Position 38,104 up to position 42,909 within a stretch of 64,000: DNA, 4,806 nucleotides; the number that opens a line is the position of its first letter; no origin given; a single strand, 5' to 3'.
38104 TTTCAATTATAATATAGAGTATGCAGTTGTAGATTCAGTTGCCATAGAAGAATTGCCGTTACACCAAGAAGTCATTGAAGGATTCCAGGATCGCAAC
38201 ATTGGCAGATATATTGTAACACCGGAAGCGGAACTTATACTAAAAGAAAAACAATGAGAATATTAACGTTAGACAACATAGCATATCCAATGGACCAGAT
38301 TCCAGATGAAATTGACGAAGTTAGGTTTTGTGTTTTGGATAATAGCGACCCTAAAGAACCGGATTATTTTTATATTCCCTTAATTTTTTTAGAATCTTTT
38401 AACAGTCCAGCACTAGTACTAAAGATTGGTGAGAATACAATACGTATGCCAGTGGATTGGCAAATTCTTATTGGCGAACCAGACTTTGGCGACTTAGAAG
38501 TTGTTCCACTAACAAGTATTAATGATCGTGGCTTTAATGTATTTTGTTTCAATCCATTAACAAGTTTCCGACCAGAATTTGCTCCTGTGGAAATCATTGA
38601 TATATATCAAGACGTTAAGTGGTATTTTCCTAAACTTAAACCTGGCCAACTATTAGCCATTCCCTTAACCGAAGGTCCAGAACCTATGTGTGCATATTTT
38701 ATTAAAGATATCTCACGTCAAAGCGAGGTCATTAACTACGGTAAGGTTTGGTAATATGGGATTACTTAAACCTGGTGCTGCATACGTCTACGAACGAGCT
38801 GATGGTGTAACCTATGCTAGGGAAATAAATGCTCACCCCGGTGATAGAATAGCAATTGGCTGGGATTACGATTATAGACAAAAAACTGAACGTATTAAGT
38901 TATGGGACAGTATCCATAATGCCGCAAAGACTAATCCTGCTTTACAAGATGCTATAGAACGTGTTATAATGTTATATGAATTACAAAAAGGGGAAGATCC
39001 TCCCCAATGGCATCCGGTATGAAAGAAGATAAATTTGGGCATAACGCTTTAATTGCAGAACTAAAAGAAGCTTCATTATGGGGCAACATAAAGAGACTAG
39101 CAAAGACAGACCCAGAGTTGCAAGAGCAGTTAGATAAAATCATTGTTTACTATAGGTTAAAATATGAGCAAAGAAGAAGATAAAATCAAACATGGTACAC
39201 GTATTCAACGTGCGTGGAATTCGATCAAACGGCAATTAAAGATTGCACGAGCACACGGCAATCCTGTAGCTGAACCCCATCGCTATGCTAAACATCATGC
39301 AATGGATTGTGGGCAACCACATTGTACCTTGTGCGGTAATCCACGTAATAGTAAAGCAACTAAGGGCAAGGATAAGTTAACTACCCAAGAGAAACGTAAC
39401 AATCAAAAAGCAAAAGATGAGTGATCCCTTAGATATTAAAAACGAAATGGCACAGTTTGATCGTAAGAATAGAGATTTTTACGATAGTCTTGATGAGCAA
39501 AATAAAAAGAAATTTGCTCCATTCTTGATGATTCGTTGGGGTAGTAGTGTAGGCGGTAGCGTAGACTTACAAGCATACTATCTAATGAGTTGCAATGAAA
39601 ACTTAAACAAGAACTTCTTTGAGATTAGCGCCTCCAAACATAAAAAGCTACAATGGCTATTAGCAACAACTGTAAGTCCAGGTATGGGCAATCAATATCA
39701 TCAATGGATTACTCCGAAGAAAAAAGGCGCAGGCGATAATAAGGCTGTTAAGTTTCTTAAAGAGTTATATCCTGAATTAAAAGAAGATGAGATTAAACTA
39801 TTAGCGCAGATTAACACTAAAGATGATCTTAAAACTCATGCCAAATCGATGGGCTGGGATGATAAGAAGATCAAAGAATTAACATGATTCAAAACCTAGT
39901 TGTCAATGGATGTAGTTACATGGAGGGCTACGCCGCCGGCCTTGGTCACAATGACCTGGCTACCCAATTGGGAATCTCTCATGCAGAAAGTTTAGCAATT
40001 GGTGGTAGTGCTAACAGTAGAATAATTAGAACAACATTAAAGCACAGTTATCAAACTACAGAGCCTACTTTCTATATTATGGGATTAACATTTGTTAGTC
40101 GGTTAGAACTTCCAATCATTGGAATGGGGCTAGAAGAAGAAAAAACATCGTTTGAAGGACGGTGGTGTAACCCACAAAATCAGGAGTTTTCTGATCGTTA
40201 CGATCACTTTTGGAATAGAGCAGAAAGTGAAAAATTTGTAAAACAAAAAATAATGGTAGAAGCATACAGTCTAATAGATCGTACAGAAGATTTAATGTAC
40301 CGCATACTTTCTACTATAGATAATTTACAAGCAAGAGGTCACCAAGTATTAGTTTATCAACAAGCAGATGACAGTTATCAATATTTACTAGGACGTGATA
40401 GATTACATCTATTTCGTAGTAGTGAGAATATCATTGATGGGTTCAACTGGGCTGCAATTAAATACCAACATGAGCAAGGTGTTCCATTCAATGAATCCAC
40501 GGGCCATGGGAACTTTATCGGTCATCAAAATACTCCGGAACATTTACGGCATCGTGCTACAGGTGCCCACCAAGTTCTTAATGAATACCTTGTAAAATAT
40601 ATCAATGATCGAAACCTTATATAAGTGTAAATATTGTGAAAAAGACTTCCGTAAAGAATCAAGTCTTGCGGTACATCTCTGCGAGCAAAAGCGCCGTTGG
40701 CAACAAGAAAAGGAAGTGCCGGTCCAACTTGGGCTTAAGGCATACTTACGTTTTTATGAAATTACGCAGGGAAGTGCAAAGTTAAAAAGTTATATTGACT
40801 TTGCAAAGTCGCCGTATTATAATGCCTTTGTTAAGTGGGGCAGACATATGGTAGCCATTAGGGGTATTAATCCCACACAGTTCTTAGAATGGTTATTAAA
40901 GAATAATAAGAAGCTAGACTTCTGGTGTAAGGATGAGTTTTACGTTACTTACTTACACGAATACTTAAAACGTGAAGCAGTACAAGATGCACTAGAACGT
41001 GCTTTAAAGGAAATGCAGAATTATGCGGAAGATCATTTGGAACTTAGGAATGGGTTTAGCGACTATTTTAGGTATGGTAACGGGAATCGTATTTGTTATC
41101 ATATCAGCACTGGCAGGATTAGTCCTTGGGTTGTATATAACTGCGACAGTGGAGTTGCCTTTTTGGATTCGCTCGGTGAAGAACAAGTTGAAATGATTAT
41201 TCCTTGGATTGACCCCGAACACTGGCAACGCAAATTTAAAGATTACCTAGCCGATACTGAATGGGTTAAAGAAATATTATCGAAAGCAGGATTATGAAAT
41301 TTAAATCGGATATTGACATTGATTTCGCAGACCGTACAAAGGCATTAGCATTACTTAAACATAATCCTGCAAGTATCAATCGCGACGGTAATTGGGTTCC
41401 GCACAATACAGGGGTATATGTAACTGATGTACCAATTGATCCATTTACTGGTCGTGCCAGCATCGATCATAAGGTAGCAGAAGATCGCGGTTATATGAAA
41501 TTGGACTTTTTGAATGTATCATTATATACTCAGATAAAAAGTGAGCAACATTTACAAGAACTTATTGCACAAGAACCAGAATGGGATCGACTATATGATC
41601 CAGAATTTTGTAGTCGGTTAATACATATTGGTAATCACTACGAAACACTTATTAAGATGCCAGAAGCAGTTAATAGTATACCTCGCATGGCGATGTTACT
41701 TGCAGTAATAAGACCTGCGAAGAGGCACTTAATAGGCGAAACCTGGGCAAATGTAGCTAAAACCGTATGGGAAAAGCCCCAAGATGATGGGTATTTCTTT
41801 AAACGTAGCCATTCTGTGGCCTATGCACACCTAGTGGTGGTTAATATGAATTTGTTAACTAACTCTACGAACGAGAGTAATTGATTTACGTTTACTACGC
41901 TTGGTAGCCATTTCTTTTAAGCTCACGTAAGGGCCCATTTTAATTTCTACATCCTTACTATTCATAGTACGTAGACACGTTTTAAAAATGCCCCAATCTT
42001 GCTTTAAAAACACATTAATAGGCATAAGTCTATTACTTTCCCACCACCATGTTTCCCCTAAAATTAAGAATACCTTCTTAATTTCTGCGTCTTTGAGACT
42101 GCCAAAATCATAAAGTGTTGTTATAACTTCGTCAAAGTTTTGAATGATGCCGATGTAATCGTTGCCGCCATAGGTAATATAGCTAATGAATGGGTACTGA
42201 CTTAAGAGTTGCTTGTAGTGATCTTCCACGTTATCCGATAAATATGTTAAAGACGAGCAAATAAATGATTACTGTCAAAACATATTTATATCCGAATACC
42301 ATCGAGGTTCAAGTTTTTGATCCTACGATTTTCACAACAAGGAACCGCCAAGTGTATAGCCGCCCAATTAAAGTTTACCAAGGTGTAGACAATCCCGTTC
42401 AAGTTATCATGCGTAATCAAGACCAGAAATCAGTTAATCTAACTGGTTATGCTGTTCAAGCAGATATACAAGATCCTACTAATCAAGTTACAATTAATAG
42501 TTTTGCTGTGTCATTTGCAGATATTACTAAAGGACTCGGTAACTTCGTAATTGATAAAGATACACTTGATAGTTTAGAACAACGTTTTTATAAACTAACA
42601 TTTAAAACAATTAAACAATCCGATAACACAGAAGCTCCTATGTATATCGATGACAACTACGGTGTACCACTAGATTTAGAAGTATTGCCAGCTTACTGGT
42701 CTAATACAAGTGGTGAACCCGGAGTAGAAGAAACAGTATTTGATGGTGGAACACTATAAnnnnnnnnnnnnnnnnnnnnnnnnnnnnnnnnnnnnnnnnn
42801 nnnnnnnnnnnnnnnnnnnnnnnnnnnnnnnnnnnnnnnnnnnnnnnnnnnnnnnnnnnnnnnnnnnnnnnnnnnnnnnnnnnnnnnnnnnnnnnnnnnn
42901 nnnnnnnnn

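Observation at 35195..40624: Carbohydrate de-acylation/methylation gene set: four SGNH-hydrolase-like paralogs, an LmbE/PIG-L deacetylase and a PrmA/PRMT-like methyltransferase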

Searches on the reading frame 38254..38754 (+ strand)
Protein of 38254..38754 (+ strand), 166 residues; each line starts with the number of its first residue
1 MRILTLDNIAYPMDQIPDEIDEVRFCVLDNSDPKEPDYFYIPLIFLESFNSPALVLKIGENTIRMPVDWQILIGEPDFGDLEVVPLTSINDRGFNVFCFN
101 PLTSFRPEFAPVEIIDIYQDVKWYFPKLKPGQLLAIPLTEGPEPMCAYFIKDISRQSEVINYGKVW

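Call 4: search_protein_families(library=pfam, proteins=[window:38254-38754:+], max_evalue=1)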
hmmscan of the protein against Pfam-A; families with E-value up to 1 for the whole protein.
window:38254-38754:+ (166 aa): 0 families

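Call 6: search_protein_families(library=phrogs, proteins=[window:38254-38754:+], max_evalue=0.01)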
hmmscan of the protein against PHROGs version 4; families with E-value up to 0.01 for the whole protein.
window:38254-38754:+ (166 aa): 1 family
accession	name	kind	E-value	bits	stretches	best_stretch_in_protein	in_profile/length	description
phrog_11279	-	unknown function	4.3e-50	170.9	1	1-154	1-154/166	-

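Call 51: search_protein_families(library=ncbifam, proteins=[window:38254-38754:+], max_evalue=0.1)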
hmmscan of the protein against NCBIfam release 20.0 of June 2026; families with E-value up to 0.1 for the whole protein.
window:38254-38754:+ (166 aa): 0 families

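Call 79: search_dna_similar(query=window:38254-38754:+, collection=phages, mode=protein, max_rows=12, max_evalue=0.001)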
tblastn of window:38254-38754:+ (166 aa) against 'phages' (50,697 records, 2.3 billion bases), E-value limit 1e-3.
Records with a match: 92; places in all: 92; records where one place covers at least 80% of the query: 87.
Best place of each record, by identity: <60% 92.
By first word of the organism name: Escherichia 34; Pseudomonas 11; Klebsiella 11; Salmonella 8; Erwinia 8; Yersinia 4; Xanthomonas 4; Agrobacterium 2; Cronobacter 2; Pectobacterium 2; and 5 more.
By host as written in the record: Escherichia coli 11; - 9; Pseudomonas aeruginosa PAO1 5; Klebsiella pneumoniae 5; Salmonella enterica subsp. enterica serovar Typhimurium 4; Pseudomonas aeruginosa 3; Escherichia coli O157:H7 3; Erwinia amylovora 3; and 37 more.
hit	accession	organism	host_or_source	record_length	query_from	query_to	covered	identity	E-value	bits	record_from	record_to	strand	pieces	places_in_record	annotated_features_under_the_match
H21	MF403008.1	Agrobacterium phage Atu_ph07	Agrobacterium tumefaciens C58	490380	1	165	99%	49.7%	5e-50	177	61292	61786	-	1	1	hypothetical protein (x2)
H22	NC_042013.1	Agrobacterium phage Atu_ph07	Agrobacterium tumefaciens C58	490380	1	165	99%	49.7%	5e-50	177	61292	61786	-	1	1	hypothetical protein (x2)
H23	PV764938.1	Sinorhizobium phage Phosso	Sinohrizobium meliloti NRRL L-50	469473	1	161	97%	49.7%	5e-52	182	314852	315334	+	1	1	hypothetical protein | DNA helicase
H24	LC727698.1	Pseudomonas phage sp. 30-3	Pseudomonas aeruginosa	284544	1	166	100%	47.6%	1e-49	176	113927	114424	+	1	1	hypothetical protein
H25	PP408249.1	Pseudomonas phage vB_Pa-PAC2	Pseudomonas aeruginosa PAO1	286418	1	166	100%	47.6%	1e-49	176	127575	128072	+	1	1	hypothetical protein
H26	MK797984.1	Pseudomonas phage vB_PaeM_PA5oct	-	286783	1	166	100%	47.6%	1e-49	176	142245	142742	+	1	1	hypothetical protein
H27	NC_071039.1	Pseudomonas phage vB_PaeM_PA5oct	-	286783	1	166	100%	47.6%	1e-49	176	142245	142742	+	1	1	hypothetical protein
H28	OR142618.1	Pseudomonas phage Callisto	Pseudomonas aeruginosa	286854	1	166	100%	47.6%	1e-49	176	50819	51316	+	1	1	hypothetical protein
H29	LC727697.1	Pseudomonas phage sp. 30-2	Pseudomonas aeruginosa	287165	1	166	100%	47.6%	1e-49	176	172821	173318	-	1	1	hypothetical protein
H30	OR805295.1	Pseudomonas phage Paride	Pseudomonas aeruginosa PAO1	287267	1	166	100%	47.6%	1e-49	176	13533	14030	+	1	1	hypothetical protein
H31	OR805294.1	Pseudomonas phage Ettore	Pseudomonas aeruginosa PAO1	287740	1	166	100%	47.6%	1e-49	176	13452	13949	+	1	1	hypothetical protein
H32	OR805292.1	Pseudomonas phage Cassandra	Pseudomonas aeruginosa PAO1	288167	1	166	100%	47.6%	1e-49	176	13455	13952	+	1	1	hypothetical protein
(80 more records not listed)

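Call 86: search_protein_families(library=padloc, proteins=[window:38254-38754:+], max_evalue=0.01)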
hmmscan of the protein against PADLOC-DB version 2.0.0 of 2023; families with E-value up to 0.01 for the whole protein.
window:38254-38754:+ (166 aa): 0 families

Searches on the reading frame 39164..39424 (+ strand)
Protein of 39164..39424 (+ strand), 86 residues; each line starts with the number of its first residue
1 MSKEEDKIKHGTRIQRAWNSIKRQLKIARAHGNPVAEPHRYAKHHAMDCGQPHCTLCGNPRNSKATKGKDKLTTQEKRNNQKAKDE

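Call 4: search_protein_families(library=pfam, proteins=[window:39164-39424:+], max_evalue=1)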
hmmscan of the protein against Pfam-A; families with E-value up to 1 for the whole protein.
window:39164-39424:+ (86 aa): 0 families

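Call 6: search_protein_families(library=phrogs, proteins=[window:39164-39424:+], max_evalue=0.01)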
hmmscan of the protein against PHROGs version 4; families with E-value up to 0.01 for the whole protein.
window:39164-39424:+ (86 aa): 1 family
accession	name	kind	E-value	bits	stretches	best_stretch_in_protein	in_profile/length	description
phrog_4499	-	unknown function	0.0023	19.4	1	39-63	39-60/88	-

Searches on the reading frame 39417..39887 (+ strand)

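Call 4: search_protein_families(library=pfam, proteins=[window:39417-39887:+], max_evalue=1)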
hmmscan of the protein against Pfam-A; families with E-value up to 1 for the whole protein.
window:39417-39887:+ (156 aa): 0 families

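Call 6: search_protein_families(library=phrogs, proteins=[window:39417-39887:+], max_evalue=0.01)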
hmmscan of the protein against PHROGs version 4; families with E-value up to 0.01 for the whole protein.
window:39417-39887:+ (156 aa): 1 family
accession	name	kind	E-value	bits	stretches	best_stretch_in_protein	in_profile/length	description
phrog_11758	-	unknown function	3.9e-21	76.4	2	50-155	138-249/263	-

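Call 51: search_protein_families(library=ncbifam, proteins=[window:39417-39887:+], max_evalue=0.1)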
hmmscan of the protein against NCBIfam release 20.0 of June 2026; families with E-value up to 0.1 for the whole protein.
window:39417-39887:+ (156 aa): 0 families

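Call 86: search_protein_families(library=padloc, proteins=[window:39417-39887:+], max_evalue=0.01)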
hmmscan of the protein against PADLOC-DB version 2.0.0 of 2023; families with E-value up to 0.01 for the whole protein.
window:39417-39887:+ (156 aa): 0 families

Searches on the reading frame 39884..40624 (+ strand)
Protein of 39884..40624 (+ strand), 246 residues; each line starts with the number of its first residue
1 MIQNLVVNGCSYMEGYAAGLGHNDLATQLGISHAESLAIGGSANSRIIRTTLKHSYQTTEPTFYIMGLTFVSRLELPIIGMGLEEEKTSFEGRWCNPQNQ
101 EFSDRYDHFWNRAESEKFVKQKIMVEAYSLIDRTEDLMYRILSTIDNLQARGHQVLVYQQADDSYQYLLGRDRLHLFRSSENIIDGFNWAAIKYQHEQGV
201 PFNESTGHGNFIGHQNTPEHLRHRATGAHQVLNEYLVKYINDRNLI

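Call 4: search_protein_families(library=pfam, proteins=[window:39884-40624:+], max_evalue=1)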
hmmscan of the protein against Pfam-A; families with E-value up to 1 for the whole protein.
window:39884-40624:+ (246 aa): 1 family
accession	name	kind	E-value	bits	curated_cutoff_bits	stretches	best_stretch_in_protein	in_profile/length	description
PF08548.17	Peptidase_M10_C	-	0.18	12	20.7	1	38-186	84-129/193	Peptidase M10 serralysin C terminal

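Call 6: search_protein_families(library=phrogs, proteins=[window:39884-40624:+], max_evalue=0.01)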
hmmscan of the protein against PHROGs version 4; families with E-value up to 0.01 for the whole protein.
window:39884-40624:+ (246 aa): 0 families

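Call 22: find_homologous_proteins(query=window:39884-40624:+, max_evalue=0.001)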
Query window:39884-40624:+ (246 aa): 865 proteins with E <= 0.001 among 1027 candidates; the best 120 are listed.
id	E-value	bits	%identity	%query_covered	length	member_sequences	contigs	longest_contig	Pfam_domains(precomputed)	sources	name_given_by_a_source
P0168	2.2e-163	560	100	100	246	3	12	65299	-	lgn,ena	-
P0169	8.9e-129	446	81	100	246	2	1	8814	-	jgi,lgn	jgi:hypothetical protein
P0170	3.7e-123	428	77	100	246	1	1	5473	-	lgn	-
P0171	7.1e-119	414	75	100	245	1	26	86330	-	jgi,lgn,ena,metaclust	metaclust:\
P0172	2.6e-114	399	70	100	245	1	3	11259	-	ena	-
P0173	1.3e-111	390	74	95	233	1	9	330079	-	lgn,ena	-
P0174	2.1e-110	386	70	100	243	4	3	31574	-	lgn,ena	-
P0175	2.2e-110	386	68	100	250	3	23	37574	-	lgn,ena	-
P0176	3.8e-106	372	68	100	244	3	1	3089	-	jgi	-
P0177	4.5e-106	372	68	100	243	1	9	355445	-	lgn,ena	-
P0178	7.7e-106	371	67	100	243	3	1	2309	-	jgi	jgi:hypothetical protein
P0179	4.6e-105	369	68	100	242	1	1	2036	-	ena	-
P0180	2.8e-104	366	66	100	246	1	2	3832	-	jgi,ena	jgi:hypothetical protein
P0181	1.2e-103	364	66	100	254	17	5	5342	-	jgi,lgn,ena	-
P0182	2.3e-103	363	67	100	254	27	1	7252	-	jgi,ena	jgi:hypothetical protein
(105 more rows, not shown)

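Call 39: search_solved_structures(query=A3, max_evalue=10)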
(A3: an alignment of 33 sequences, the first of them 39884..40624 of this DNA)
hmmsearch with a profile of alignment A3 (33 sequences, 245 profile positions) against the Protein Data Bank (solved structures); distinct sequences matched with E-value up to 10: 0.

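Call 51: search_protein_families(library=ncbifam, proteins=[window:39884-40624:+], max_evalue=0.1)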
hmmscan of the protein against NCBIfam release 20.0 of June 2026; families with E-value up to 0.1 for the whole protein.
window:39884-40624:+ (246 aa): 0 families

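Call 54: predict_structure(alignment_id=A3)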
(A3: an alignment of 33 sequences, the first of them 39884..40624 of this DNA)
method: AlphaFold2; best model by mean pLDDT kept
length: 246 residues; sequences in the alignment: 33
mean_pLDDT: 88.5   pTM: 0.87
mean pLDDT of the five models: 88.5, 88.4, 87.0, 86.2, 81.5
residues with pLDDT >= 90: 130; 70-90: 101; 50-70: 12; < 50: 3
segments of 3 or more residues with pLDDT < 50: none
pLDDT, mean of each block of 10 residues (from residue 1): 94 92 98 94 88 96 94 81 86 82 83 88 82 87 97 97 87 93 95 94 66 66 85 98 95
secondary structure, 60 per line:
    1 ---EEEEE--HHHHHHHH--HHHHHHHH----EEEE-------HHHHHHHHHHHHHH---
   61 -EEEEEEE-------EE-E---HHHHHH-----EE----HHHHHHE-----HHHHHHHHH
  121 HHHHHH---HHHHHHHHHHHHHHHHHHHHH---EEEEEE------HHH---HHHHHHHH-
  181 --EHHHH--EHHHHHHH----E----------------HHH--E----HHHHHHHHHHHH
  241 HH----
elements in order: E4-8 H11-18 H21-28 E33-36 H44-57 E62-68 H83-88 H100-105 H112-126 H130-150 E154-159 H172-179 H184-187 H191-197 H229-242

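Call 57: fold_search(model_id=the predicted structure, library=pdb)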
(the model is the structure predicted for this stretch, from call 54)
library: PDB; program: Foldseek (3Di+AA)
matches with E <= 10: 1227; with E <= 0.001: 6
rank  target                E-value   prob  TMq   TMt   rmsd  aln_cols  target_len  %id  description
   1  7tjb                  8.7e-05  1.00  0.39  0.42  11.3       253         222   15  Structure of Neisseria gonorrhoeae peptidoglycan O-acetyltransferase B (PatB) (released 2023-01-18)
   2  4jgg_A                2.8e-04  1.00  0.45  0.58   7.9       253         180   12  Crystal Structure of TesA (released 2013-08-14)
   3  8gr2                  5.6e-04  1.00  0.44  0.50  11.0       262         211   12  Crystal structure of the GDSL-family esterase CJ0610C from Campylobacter jejuni (released 2022-11-16)
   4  9otv_A                6.7e-04  1.00  0.47  0.60   7.4       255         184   11  Truncated putative polyesterase from Chloracidobacterium thermophilum (released 2026-04-08)
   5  2o14                  8.1e-04  1.00  0.47  0.35   7.1       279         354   10  X-Ray Crystal Structure of Protein YXIM_BACsu from Bacillus subtilis. Northeast Structural Genomics Consortium Target SR (released 2006-12-12)
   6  1j00                  9.2e-04  1.00  0.42  0.56  11.5       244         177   11  E. coli Thioesterase I/Protease I/Lysophospholipase L1 in complexed with diethyl phosphono moiety (released 2003-07-08)
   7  4rw0_A                1.9e-03  1.00  0.47  0.60   7.0       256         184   10  Crystal structure of a member of the lipolytic protein G-D-S-L family from Veillonella parvula DSM 2008 (released 2015-01-28)
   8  1ivn                  2.5e-03  1.00  0.41  0.54  11.7       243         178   14  E.coli Thioesterase I/Protease I/Lysophospholiase L1 (released 2003-07-08)
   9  4rw0_B                4.1e-03  1.00  0.45  0.57   6.3       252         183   10  Crystal structure of a member of the lipolytic protein G-D-S-L family from Veillonella parvula DSM 2008 (released 2015-01-28)
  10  1deo_A                4.3e-03  0.97  0.41  0.43  10.4       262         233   11  RHAMNOGALACTURONAN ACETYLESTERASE FROM ASPERGILLUS ACULEATUS AT 1.55 A RESOLUTION WITH SO4 IN THE ACTIVE SITE (released 2000-04-26)
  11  3mil_A                5.5e-03  0.99  0.46  0.47   9.7       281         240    8  Crystal structure of isoamyl acetate-hydrolyzing esterase from Saccharomyces cerevisiae (released 2010-11-24)
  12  3mil_B                6.7e-03  0.96  0.40  0.41  13.2       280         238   10  Crystal structure of isoamyl acetate-hydrolyzing esterase from Saccharomyces cerevisiae (released 2010-11-24)
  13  3c1u                  1.1e-02  0.94  0.41  0.44  10.3       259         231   11  D192N mutant of Rhamnogalacturonan acetylesterase (released 2008-08-05)
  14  1bwq                  1.4e-02  0.96  0.42  0.47   7.5       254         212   10  PROBING THE SUBSTRATE SPECIFICITY OF THE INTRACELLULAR BRAIN PLATELET-ACTIVATING FACTOR ACETYLHYDROLASE (released 1999-05-18)
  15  4gyj_B                3.3e-02  0.80  0.29  0.13   8.9       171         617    9  Crystal structure of mutant (D318N) bacillus subtilis family 3 glycoside hydrolase (nagz) in complex with glcnac-murna (released 2012-12-19)
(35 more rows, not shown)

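Call 68: search_dna_similar(query=window:39884-40624:+, collection=phages, mode=protein, max_rows=20, max_evalue=0.001)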
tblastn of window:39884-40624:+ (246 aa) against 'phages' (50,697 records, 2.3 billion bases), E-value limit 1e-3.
No match.

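Call 86: search_protein_families(library=padloc, proteins=[window:39884-40624:+], max_evalue=0.01)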
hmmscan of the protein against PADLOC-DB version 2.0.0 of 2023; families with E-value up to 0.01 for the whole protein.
window:39884-40624:+ (246 aa): 0 families

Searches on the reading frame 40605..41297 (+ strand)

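Call 4: search_protein_families(library=pfam, proteins=[window:40605-41297:+], max_evalue=1)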
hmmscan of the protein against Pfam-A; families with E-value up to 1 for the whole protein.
window:40605-41297:+ (230 aa): 7 families
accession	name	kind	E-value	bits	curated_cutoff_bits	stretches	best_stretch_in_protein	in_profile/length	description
PF00096.32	zf-C2H2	-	0.0011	19.7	25.2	1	6-26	1-21/23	Zinc finger, C2H2 type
PF22734.1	NNH2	-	0.012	15.7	27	1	99-138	50-89/181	NACHT N-terminal Helical domain 2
PF12171.14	zf-C2H2_jaz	-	0.034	14.8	22.6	1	6-25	2-21/27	Zinc-finger double-stranded RNA-binding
PF02748.20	PyrI_C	-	0.086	13.1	23.4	1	5-18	33-46/48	Aspartate carbamoyltransferase regulatory chain, metal binding domain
PF13894.12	zf-C2H2_4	-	0.1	13.8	27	1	6-25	1-20/24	C2H2-type zinc finger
PF13913.12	zf-C2HC_2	-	0.17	12.1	27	1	5-25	2-21/25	zinc-finger of a C2HC-type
PF03630.20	Fumble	-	0.25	10.9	28.5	0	47-198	47-172/334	Fumble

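Call 51: search_protein_families(library=ncbifam, proteins=[window:40605-41297:+], max_evalue=0.1)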
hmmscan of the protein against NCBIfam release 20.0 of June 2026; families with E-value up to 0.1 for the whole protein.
window:40605-41297:+ (230 aa): 1 family
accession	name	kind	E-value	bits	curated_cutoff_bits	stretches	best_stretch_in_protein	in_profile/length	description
NF007103.0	PRK09552.1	equivalog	0.06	13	292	0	135-173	63-101/220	2-hydroxy-3-keto-5-methylthiopentenyl-1-phosphate phosphatase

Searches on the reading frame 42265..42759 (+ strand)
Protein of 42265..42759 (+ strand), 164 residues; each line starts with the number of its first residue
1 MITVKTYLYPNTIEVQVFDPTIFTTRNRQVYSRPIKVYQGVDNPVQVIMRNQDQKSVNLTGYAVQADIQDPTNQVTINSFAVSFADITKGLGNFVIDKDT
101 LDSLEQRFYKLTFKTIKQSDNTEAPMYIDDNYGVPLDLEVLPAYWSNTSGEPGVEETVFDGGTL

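Call 16: search_protein_families(library=pfam, proteins=[window:42265-42759:+], max_evalue=1)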
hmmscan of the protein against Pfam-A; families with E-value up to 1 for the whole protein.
window:42265-42759:+ (164 aa): 2 families
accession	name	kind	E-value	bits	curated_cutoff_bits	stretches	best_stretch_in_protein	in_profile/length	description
PF23848.1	DUF7212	-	0.002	18.5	27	1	94-119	35-60/61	Family of unknown function (DUF7212)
PF09608.15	Alph_Pro_TM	-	0.12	12.6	24.5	1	40-113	80-153/227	Putative transmembrane protein (Alph_Pro_TM)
